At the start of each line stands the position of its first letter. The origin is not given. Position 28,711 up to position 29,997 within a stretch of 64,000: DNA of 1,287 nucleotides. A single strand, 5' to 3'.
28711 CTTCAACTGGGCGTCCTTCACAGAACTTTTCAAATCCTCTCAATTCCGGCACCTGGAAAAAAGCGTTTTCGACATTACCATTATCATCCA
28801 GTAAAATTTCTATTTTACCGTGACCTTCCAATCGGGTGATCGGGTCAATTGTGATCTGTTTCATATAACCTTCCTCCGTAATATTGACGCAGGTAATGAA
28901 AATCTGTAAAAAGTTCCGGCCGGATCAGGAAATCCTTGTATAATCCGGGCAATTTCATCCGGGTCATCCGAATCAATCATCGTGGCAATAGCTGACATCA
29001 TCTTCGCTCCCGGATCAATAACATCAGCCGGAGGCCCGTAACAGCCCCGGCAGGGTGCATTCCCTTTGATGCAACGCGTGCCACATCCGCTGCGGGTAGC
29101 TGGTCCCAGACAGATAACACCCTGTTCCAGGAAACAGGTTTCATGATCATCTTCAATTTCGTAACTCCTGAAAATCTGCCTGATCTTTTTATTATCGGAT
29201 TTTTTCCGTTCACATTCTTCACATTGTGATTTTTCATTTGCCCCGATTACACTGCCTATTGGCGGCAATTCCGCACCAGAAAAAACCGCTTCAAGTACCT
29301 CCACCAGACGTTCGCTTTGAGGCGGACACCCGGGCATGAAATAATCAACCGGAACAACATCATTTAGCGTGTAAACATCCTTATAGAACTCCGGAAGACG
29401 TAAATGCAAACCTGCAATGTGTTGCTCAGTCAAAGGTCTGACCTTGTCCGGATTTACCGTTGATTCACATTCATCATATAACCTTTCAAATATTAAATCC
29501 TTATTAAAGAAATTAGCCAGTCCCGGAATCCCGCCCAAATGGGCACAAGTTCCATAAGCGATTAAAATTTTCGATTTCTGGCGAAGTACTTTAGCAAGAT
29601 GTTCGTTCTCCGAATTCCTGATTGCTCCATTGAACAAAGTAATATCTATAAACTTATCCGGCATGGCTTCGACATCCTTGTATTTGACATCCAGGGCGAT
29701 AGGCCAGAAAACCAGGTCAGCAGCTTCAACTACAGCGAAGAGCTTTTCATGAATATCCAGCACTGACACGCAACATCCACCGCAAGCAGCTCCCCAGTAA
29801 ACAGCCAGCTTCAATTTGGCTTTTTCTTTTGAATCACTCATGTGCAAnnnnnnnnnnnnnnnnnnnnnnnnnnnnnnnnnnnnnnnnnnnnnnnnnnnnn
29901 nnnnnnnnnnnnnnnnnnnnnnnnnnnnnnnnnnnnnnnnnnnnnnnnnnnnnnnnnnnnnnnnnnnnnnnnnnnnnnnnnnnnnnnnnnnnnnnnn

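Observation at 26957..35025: Mvh-type [NiFe] hydrogenase operon wired to a Qmo-like membrane module instead of HdrBC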

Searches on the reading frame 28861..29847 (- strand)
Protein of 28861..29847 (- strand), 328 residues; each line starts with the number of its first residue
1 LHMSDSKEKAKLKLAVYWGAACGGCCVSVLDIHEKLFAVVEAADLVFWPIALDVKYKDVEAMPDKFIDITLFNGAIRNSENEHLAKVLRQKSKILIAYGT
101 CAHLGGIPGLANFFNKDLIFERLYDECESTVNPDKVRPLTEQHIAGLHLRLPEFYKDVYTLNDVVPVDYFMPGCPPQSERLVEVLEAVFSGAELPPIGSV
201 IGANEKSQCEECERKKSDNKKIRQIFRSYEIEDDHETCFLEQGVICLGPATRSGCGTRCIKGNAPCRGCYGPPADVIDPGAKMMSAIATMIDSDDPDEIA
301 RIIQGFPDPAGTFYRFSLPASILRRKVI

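Call 3: search_protein_families(library=pfam, proteins=[window:28861-29847:-], max_evalue=0.01)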
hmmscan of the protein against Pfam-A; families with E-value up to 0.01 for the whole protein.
window:28861-29847:- (328 aa): 1 family
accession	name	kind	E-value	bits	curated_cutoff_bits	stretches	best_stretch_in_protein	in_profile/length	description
PF01058.29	Oxidored_q6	-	1.3e-23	83.6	27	1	22-187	1-127/128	NADH ubiquinone oxidoreductase, 20 Kd subunit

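Call 4: search_protein_families(library=ncbifam, proteins=[window:28861-29847:-], max_evalue=0.01)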
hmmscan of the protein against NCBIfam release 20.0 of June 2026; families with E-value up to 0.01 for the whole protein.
window:28861-29847:- (328 aa): 15 families
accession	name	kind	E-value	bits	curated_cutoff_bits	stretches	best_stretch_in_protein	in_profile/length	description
NF045875.1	F420_non_VhuG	exception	8.5e-65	218.8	450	1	11-327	4-285/286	F420-non-reducing hydrogenase subunit VhuG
NF040831.1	sulfhyd_ShyD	equivalog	1.7e-23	83.5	460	2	12-141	1-122/240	NAD(P)-dependent hydrogenase/sulfhydrogenase 2 subunit delta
NF040836.1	sulfhyd_HydD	equivalog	9.4e-19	67.6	500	2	9-141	3-128/261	NADPH-dependent hydrogenase/sulfhydrogenase 1 subunit delta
TIGR03294.1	FrhG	equivalog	8.3e-15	55.1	245.5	2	20-107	10-93/228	coenzyme F420 hydrogenase subunit gamma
NF005012.1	PRK06411.1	subfamily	1.9e-07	30.8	116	1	155-185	121-151/166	NADH-quinone oxidoreductase subunit NuoB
TIGR01957.1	nuoB_fam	subfamily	2.8e-07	30.5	142.7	1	154-185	104-135/145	NADH-quinone oxidoreductase subunit B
NF011395.0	PRK14820.1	equivalog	1.4e-05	24.9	263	1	158-188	123-153/180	NADH-quinone oxidoreductase subunit B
NF011391.0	PRK14816.1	equivalog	4.6e-05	23.1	283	1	119-182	109-167/196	NADH-quinone oxidoreductase subunit B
NF011392.0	PRK14817.1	equivalog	7.4e-05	22.5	271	1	155-183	123-151/182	NADH-quinone oxidoreductase subunit B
NF011393.0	PRK14818.1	equivalog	0.0002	20.9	255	1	160-185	123-148/173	NADH dehydrogenase subunit B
NF011390.0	PRK14815.1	equivalog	0.0012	18.1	281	0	155-185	120-150/183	NADH dehydrogenase subunit B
NF011388.0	PRK14813.1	equivalog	0.0015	18.4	294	1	156-188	117-149/189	NADH dehydrogenase subunit B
NF009808.0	PRK13292.1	equivalog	0.0019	16.2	1156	1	155-185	112-142/791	NADH-quinone oxidoreductase subunit B/C/D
NF011394.0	PRK14819.1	equivalog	0.0021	17.7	312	1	155-185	119-149/264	NADH-quinone oxidoreductase subunit B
NF011389.0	PRK14814.1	equivalog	0.006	16.4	285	0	159-185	124-150/186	NADH dehydrogenase subunit B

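Call 98: search_solved_structures(query=window:28861-29847:-, max_evalue=1e-10)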
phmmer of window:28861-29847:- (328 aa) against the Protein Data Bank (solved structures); distinct sequences matched with E-value up to 1e-10: 9.
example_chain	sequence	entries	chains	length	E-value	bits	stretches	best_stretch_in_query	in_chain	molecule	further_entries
5odc_E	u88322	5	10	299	1.1e-70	241.5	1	12-323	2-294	Methyl-viologen reducing hydrogenase subunit G | Methyl-viologen reducing hydrogenase, subunit G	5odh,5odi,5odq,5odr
9sw2_E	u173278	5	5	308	7.7e-64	219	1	11-327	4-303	F420-non-reducing hydrogenase subunit G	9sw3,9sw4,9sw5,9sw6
9sfi_I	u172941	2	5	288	4.2e-53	183.7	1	11-327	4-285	F420-non-reducing hydrogenase small subunit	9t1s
7t2r_E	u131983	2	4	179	1.1e-26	96.8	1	10-196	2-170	NiFe hydrogenase small subunit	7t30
9e15_A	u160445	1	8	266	1.9e-16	63.2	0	9-141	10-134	Sulfhydrogenase 1 subunit delta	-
9nez_A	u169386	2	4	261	2.1e-16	63.1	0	11-141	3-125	Sulfhydrogenase 1 subunit delta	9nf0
9e1j_A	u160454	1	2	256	2.6e-16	62.8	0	11-141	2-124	Sulfhydrogenase 1 subunit delta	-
5xf9_C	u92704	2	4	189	2.3e-15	59.6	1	10-191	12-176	NAD-reducing hydrogenase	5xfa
9r51_C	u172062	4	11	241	2e-12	50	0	15-108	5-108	F420-reducing [NiFe]-hydrogenase from Methanothermococcus thermolithotrophicus subunit gam | F420-reducing [NiFe]-hydrogenase from Methanothermococcus thermolit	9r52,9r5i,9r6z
